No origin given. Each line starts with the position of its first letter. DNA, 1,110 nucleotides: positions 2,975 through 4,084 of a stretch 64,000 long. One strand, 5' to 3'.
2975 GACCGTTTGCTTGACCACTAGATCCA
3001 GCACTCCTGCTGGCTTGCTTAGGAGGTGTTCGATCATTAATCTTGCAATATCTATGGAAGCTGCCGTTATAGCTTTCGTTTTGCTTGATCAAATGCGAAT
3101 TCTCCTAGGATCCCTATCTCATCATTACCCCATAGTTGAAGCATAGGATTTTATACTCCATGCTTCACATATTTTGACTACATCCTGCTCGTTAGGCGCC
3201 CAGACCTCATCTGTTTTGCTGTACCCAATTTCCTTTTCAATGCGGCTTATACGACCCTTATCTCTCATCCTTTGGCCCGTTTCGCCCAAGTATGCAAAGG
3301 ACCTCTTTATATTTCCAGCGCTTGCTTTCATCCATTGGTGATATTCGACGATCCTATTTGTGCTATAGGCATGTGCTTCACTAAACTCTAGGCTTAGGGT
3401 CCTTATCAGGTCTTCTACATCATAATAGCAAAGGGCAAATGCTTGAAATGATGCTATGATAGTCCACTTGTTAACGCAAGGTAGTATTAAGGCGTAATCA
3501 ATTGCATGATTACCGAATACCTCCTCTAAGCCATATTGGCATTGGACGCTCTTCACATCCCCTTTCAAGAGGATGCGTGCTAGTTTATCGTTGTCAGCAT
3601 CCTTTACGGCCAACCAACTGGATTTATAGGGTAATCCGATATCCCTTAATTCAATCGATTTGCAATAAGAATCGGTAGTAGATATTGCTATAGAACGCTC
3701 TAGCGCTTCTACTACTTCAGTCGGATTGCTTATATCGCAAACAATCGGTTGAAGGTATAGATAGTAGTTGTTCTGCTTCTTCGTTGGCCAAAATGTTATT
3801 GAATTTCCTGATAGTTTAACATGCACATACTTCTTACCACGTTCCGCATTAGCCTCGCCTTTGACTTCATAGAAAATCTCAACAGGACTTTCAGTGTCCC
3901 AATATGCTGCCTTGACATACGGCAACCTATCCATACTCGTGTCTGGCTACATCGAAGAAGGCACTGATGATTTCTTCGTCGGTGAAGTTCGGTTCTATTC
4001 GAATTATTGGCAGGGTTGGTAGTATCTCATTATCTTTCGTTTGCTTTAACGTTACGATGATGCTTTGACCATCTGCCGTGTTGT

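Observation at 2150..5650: Low-GC island bounded by ~95 bp direct repeats, encoding only uncharacterised proteins; best candidate for a novel accessory system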

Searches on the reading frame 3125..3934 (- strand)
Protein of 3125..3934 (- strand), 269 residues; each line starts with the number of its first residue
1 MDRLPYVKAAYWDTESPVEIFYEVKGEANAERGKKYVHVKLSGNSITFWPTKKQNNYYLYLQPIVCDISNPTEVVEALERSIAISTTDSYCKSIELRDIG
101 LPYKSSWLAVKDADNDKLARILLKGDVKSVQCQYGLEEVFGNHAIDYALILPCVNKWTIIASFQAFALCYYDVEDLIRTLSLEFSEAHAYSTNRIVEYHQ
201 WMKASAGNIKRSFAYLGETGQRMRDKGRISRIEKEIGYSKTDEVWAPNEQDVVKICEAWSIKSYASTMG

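Call 12: search_protein_families(library=pfam, max_evalue=1, proteins=[window:3125-3934:-])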
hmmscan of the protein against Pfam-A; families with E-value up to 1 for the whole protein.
window:3125-3934:- (269 aa): 1 family
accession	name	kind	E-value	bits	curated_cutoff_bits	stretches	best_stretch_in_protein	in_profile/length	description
PF21338.2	Top1B_N_bact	-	0.19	11.9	27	1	213-234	2-23/49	Bacterial DNA topoisomerase IB, N-terminal domain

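Call 13: search_protein_families(library=phrogs, max_evalue=1, proteins=[window:3125-3934:-])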
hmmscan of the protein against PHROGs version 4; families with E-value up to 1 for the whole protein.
window:3125-3934:- (269 aa): 1 family
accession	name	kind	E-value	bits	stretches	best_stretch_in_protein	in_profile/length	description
phrog_21001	-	unknown function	0.24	12.4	0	172-208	44-80/139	-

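Call 15: find_homologous_proteins(query=window:3125-3934:-, max_evalue=0.01)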
Query window:3125-3934:- (269 aa): 2 proteins with E <= 0.01 among 345 candidates.
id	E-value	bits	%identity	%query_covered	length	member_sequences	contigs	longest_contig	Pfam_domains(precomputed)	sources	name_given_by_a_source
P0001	1.1e-166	571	93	100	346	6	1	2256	-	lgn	-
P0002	9.8e-16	76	33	59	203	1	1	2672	-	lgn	-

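Call 21: find_encoding_contigs(protein=window:3125-3934:-, flank=10000, max_places=10)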
Protein window:3125-3934:- (269 aa): no gene with exactly this product is on record in the collection.

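Call 22: find_encoding_contigs(protein=P0001, flank=10000, max_places=10)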
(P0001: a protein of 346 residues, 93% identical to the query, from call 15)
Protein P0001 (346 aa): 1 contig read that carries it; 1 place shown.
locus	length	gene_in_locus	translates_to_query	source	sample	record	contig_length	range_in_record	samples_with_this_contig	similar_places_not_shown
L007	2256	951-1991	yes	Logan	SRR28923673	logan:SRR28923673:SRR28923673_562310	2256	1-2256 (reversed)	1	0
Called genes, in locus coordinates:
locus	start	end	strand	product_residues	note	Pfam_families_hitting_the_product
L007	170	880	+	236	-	-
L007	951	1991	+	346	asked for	-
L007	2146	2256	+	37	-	?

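Call 33: search_protein_families(library=pfam, max_evalue=0.1, proteins=[L007:170-880:+, P0001, P0002])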
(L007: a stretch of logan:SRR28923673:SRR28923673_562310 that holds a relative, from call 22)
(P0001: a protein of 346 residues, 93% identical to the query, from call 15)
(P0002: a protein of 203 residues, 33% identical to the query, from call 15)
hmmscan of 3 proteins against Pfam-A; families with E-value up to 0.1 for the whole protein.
L007:170-880:+ (236 aa): 0 families

P0001 (346 aa): 0 families

P0002 (203 aa): 1 family
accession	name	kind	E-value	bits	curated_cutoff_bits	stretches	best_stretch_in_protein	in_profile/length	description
PF21997.1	DUF6928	-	0.009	16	27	1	101-151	94-143/202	Family of unknown function (DUF6928)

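Call 34: search_protein_families(library=padloc, max_evalue=0.1, proteins=[P0001, L007:170-880:+])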
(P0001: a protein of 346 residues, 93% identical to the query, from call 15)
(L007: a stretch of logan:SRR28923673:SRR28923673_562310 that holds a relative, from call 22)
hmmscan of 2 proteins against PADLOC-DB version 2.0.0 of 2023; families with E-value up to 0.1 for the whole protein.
P0001 (346 aa): 0 families

L007:170-880:+ (236 aa): 0 families

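Call 60: predict_structure(alignment_id=A3)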
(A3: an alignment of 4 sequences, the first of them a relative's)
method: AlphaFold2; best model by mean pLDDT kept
length: 346 residues; sequences in the alignment: 4
mean_pLDDT: 35.0   pTM: 0.26
mean pLDDT of the five models: 35.0, 32.0, 31.8, 31.2, 30.5
residues with pLDDT >= 90: 0; 70-90: 0; 50-70: 3; < 50: 343
segments of 3 or more residues with pLDDT < 50: 1-5, 8-291, 293-346
pLDDT, mean of each block of 10 residues (from residue 1): 46 43 42 36 42 39 27 32 31 41 45 38 45 46 37 29 29 28 26 28 27 28 28 36 29 30 28 28 36 44 41 43 32 31 33
secondary structure, 60 per line:
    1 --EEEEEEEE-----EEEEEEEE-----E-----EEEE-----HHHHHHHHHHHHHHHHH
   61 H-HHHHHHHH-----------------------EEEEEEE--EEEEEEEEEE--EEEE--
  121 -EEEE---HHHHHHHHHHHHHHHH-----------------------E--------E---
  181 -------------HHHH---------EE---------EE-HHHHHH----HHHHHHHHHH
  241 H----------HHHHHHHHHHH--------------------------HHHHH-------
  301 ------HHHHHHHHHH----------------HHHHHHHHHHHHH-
elements in order: E3-10 E16-23 E35-38 H44-61 H63-70 E94-100 E103-112 E115-118 E122-125 H129-144 H194-197 H221-226 H231-241 H252-262 H289-293 H307-316 H333-345

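Call 62: search_protein_representatives(alignment_id=A3)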
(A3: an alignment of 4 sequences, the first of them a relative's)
Query: 4 sequences, 192 profile positions. Proteins with E-value up to 0.001 (for the whole library): 1438; up to 1e-10: 925; up to 1e-30: 65. The best 150 are listed.
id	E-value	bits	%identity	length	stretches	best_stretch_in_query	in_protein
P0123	5.2e-47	176.4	-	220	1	4-189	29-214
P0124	2.6e-46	174.1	-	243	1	9-188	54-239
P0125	4.4e-45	170.1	-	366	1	7-182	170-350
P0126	6.9e-45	169.5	-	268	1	4-189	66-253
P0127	1.6e-43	165.0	-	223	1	5-191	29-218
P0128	2.2e-43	164.6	-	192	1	10-188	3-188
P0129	1.2e-42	162.2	-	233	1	7-188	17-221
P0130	4.3e-42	160.3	-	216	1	5-189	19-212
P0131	2.8e-41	157.7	-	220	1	7-167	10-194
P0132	1.1e-40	155.8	-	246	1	8-176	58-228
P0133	2.7e-40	154.5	-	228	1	2-164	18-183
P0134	4.2e-40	153.8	-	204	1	7-188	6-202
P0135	7.5e-40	153.0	-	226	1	11-175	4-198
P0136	7.9e-40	153.0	-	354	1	7-188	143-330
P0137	1.2e-39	152.4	-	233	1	8-181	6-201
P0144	6.1e-37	143.5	-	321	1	5-185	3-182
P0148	5.4e-36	140.4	-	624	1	8-177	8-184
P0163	2.3e-33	131.9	-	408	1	9-188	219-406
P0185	5.7e-31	124.1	-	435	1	5-179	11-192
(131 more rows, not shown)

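Call 63: search_protein_families(library=pfam, max_evalue=0.01, proteins=[P0123, P0124, P0125, P0126, P0128, P0136, P0148, P0163, P0185, P0144])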
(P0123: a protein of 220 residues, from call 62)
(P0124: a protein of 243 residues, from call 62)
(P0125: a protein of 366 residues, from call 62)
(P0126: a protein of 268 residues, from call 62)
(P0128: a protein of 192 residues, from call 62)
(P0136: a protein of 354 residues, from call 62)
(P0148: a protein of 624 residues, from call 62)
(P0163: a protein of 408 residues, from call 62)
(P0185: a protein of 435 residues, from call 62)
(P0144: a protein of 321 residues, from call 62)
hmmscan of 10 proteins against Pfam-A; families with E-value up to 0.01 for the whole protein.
P0123 (220 aa): 0 families

P0124 (243 aa): 0 families

P0125 (366 aa): 0 families

P0126 (268 aa): 0 families

P0128 (192 aa): 0 families

P0136 (354 aa): 0 families

P0148 (624 aa): 24 families
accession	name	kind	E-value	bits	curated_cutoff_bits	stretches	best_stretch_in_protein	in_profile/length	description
PF07719.23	TPR_2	-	1.4e-32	109.6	27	5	557-588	3-34/34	Tetratricopeptide repeat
PF00515.34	TPR_1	-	1.5e-29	101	27.8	5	420-452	2-34/34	Tetratricopeptide repeat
PF13181.12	TPR_8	-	2.3e-26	90.1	25.7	5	558-588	4-34/34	Tetratricopeptide repeat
PF14559.12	TPR_19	-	3.3e-24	85.4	25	3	432-483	4-55/68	Tetratricopeptide repeat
PF13431.12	TPR_17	-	2e-19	68.6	24.4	1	442-472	2-32/34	Tetratricopeptide repeat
PF13428.12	TPR_14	-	3.5e-19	67.8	23.5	0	556-592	2-38/44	Tetratricopeptide repeat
PF23914.1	TPR_CcmH_CycH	-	1.4e-17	64.4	42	2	433-513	64-147/158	Cytochrome c-type biogenesis protein H TPR domain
PF13424.12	TPR_12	-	4.4e-17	62.5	30.1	3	456-514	6-72/77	Tetratricopeptide repeat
PF13414.12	TPR_11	-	8.9e-17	61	26.8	2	433-467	8-42/42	TPR repeat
PF13432.12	TPR_16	-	9.4e-15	55.2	32.7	2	494-549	4-59/65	Tetratricopeptide repeat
PF12895.13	ANAPC3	-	1.2e-14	54.7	27.2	2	500-549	2-50/82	Anaphase-promoting complex, cyclosome, subunit 3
PF13371.12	TPR_9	-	3.1e-08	34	35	0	396-455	6-65/73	Tetratricopeptide repeat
PF13374.12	TPR_10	-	3.2e-08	33.8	27.5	0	558-584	5-31/42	Tetratricopeptide repeat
PF25062.1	ARM_TT21_N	-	4.5e-08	33.5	40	2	473-588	82-201/222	Tetratricopeptide repeat protein 21 N-terminal ARM repeat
PF13429.12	TPR_15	-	3.6e-07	30.3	26.2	1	417-481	144-207/280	Tetratricopeptide repeat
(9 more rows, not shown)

P0163 (408 aa): 0 families

P0185 (435 aa): 0 families

P0144 (321 aa): 0 families

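Call 64: search_protein_families(library=ncbifam, max_evalue=0.01, proteins=[P0123, P0124, P0125, P0126, P0128, P0136, P0148, P0163, P0185, P0001])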
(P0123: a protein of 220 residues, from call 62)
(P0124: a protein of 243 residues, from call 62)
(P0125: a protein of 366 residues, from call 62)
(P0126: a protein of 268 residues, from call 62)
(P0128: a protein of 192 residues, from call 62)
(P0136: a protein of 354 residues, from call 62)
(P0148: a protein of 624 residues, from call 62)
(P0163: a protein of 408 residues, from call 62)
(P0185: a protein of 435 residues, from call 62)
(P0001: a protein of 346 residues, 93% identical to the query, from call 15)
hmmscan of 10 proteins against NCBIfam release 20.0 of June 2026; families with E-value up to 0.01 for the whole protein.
P0123 (220 aa): 0 families

P0124 (243 aa): 0 families

P0125 (366 aa): 0 families

P0126 (268 aa): 0 families

P0128 (192 aa): 0 families

P0136 (354 aa): 0 families

P0148 (624 aa): 26 families (the best 25 are shown)
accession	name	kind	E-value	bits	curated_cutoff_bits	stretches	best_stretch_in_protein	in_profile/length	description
TIGR02917.1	PEP_TPR_lipo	equivalog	2.8e-33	114.9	312.2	1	330-591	408-671/899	XrtA/PEP-CTERM system TPR-repeat protein PrsT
TIGR02521.1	type_IV_pilW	equivalog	4.5e-24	85.3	154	3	527-589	37-99/234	type IV pilus biogenesis/stability protein PilW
NF040959.1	MamA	equivalog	5.3e-22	78.3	200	2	336-483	55-203/204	magnetosome protein MamA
TIGR00990.1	3a0801s09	subfamily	1.3e-14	53.8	757.25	1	413-587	325-499/615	mitochondrial import receptor subunit TOM70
TIGR02552.1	LcrH_SycD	equivalog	2.3e-12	46.8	104.8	2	475-589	6-120/136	SycD/LcrH family type III secretion system chaperone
TIGR00540.1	TPR_hemY_coli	hypoth_equivalog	2.6e-12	46.2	142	1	452-556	260-361/385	heme biosynthesis-associated TPR protein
NF047558.1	TPR_END_plus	domain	2.4e-11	43.4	32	0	252-284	1-32/56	TPR end-of-group domain-containing protein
TIGR04510.1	mod_pep_cyc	subfamily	8.8e-10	37.7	400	1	400-586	413-599/814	putative peptide modification system cyclase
NF033762.1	social_mot_Tgl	equivalog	1.6e-09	37.5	225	2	467-596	45-175/252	social motility TPR repeat lipoprotein Tgl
NF033920.0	C39_PA2778_fam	equivalog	2.9e-09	36.7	150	1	501-586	170-255/255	PA2778 family cysteine peptidase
NF008520.0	PRK11447.1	equivalog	8.6e-09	33.7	858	0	428-487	278-337/1157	cellulose synthase complex outer membrane protein BcsC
NF008756.0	PRK11788.1-4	equivalog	1.1e-08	34.6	474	1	503-587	196-281/389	lipopolysaccharide assembly protein LapB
NF007302.0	PRK09782.1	equivalog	1.9e-07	29.5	1223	1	390-478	581-671/990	phage receptor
NF007692.0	PRK10370.1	equivalog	2.7e-07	30.4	306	1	435-513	97-178/206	heme lyase NrfEFG subunit NrfG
NF008757.0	PRK11788.1-5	equivalog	7.6e-07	28.6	363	0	494-607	187-301/388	lipopolysaccharide assembly protein LapB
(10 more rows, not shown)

P0163 (408 aa): 0 families

P0185 (435 aa): 0 families

P0001 (346 aa): 0 families

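Call 67: search_solved_structures(query=A5, max_evalue=1, show_alignments=2)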
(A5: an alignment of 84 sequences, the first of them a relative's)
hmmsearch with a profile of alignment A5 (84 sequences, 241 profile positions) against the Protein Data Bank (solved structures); distinct sequences matched with E-value up to 1: 0.

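Call 68: search_protein_families(library=pfam, alignment_id=A5, max_evalue=0.05)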
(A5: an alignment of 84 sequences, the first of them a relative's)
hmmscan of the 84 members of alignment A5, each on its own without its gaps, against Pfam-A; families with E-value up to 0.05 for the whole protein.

A. member 1, P0001 (346 aa): 0 families

B. families by the number of members that match (of 84 scanned): 8 families
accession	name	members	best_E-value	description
PF21997.1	DUF6928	29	8.1e-05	Family of unknown function (DUF6928)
PF21196.3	PcrA_UvrD_tudor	1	1e-13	PcrA/UvrD tudor domain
PF07262.16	CdiI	1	3.6e-06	CDI immunity protein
PF19858.4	OxRdtase_C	1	0.0094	Bacterial oxidoreductases, C-terminal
PF09077.16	Phage-MuB_C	1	0.016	Mu B transposition protein, C terminal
PF20062.4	DUF6461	1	0.023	Family of unknown function (DUF6461)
PF05677.18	DUF818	1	0.04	Chlamydia CHLPS protein (DUF818)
PF18005.6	eIF3m_C_helix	1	0.047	eIF3 subunit M, C-terminal helix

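Call 73: predict_structure(alignment_id=A5)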
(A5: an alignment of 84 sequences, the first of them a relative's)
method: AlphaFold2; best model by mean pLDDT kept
length: 346 residues; sequences in the alignment: 84
mean_pLDDT: 81.8   pTM: 0.63
mean pLDDT of the five models: 81.8, 81.0, 81.0, 80.7, 80.3
residues with pLDDT >= 90: 163; 70-90: 102; 50-70: 53; < 50: 28
segments of 3 or more residues with pLDDT < 50: 27-33, 62-68, 146-155
pLDDT, mean of each block of 10 residues (from residue 1): 53 58 52 57 77 67 42 69 76 83 89 70 91 90 59 60 95 97 96 90 91 97 85 97 97 94 98 94 96 89 90 96 86 95 89
secondary structure, 60 per line:
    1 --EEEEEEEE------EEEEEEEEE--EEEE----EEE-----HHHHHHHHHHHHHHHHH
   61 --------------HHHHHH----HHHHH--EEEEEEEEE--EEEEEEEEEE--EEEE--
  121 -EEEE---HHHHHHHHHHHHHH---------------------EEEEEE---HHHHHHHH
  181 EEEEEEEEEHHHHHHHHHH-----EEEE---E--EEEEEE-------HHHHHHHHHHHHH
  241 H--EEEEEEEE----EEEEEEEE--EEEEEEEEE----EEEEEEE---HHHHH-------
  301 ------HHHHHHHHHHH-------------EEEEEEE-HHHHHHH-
elements in order: E3-10 E17-25 E28-31 E36-38 H44-60 H75-80 H85-89 E92-100 E103-112 E115-118 E122-125 H129-142 E164-169 H173-180 E181-189 H190-199 E205-208 E215-220 H228-241 E244-251 E256-263 E266-274 E279-285 H289-293 H307-317 E331-337 H339-345

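Call 78: fold_search(model_id=the predicted structure, library=pdb)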
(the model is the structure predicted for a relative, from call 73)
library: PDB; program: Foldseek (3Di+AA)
matches with E <= 10: 387; with E <= 0.001: 4
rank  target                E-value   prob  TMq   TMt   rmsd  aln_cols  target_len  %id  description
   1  2gkp                  4.6e-05  1.00  0.31  0.58   4.9       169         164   12  Protein of Unknown Function NMB0488 from Neisseria meningitidis (released 2006-05-02)
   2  4zqv                  8.1e-05  1.00  0.28  0.54   7.6       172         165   11  CdiI Immunity protein from Yersinia kristensenii (released 2015-10-28)
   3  4zqw_B                9.5e-05  1.00  0.31  0.57   5.3       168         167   15  CdiI from Escherichia coli EC869 in complex with a macrocyclic peptide (released 2015-10-28)
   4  4g6u_B                5.8e-04  1.00  0.29  0.54   5.6       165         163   17  CdiA-CT/CdiI toxin and immunity complex from Escherichia coli (released 2012-12-12)
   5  4zqu_B                2.6e-03  1.00  0.30  0.55   6.5       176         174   14  CdiA-CT/CdiI toxin and immunity complex from Yersinia pseudotuberculosis (released 2015-10-28)
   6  5hac_E                3.0e-02  0.06  0.09  0.11  18.7       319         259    7  Crystal structure of Proliferating Cell Nuclear Antigen from Leishmania donovani at 2.95 A resolution (released 2016-03-23)
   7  5hac_B                5.5e-02  0.04  0.10  0.11  18.2       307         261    7  Crystal structure of Proliferating Cell Nuclear Antigen from Leishmania donovani at 2.95 A resolution (released 2016-03-23)
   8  5v7k                  6.5e-02  0.07  0.10  0.13  18.3       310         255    5  PCNA mutant D41A/D42A Protein Defective in Gene Silencing (released 2018-03-14)
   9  6fvx_D                9.7e-02  0.10  0.13  0.17  14.4       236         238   13  26S proteasome, s5 state (released 2018-08-22)
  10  6ud7_A                9.7e-02  0.05  0.14  0.12  20.1       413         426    8  Crystal structure of full-length human DCAF15-DDB1(deltaBPB)-DDA1-RBM39 in complex with indisulam (released 2019-12-18)
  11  1zs8_A                1.1e-01  0.06  0.13  0.16  17.7       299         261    9  Crystal Structure of the Murine MHC Class Ib Molecule M10.5 (released 2005-07-26)
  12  6pai_C                1.2e-01  0.04  0.13  0.12  21.3       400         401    9  Structure of the human DDB1-DDA1-DCAF15 E3 ubiquitin ligase bound to RBM39 and sulfonamide E7820 (released 2019-09-18)
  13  4l60                  1.7e-01  0.04  0.09  0.11  17.1       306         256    6  Structure of C81R Mutant PCNA Protein Defective in Mismatch Repair (released 2013-10-02)
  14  1fnt_D                1.8e-01  0.09  0.15  0.19  13.5       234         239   12  CRYSTAL STRUCTURE OF THE 20S PROTEASOME FROM YEAST IN COMPLEX WITH THE PROTEASOME ACTIVATOR PA26 FROM TRYPANOSOME BRUC (released 2001-04-11)
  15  4l6p_A                1.8e-01  0.03  0.09  0.10  18.2       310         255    6  Structure of C22Y Mutant PCNA protein defective in DNA mismatch repair (released 2014-10-01)
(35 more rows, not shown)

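Call 94: find_encoding_contigs(protein=P0002, flank=5000, max_places=3)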
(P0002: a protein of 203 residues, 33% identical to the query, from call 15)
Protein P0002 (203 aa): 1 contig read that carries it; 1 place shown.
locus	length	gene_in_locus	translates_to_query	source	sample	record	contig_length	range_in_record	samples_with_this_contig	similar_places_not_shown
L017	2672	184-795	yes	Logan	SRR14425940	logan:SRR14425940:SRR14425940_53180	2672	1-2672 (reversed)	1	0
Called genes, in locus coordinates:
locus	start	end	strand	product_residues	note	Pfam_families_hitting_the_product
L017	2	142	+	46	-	?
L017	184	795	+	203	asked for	-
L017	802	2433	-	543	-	PF13506:Glyco_transf_21, PF00535:Glycos_transf_2, PF13641:Glyco_tranf_2_3, PF13632:Glyco_trans_2_3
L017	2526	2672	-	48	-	?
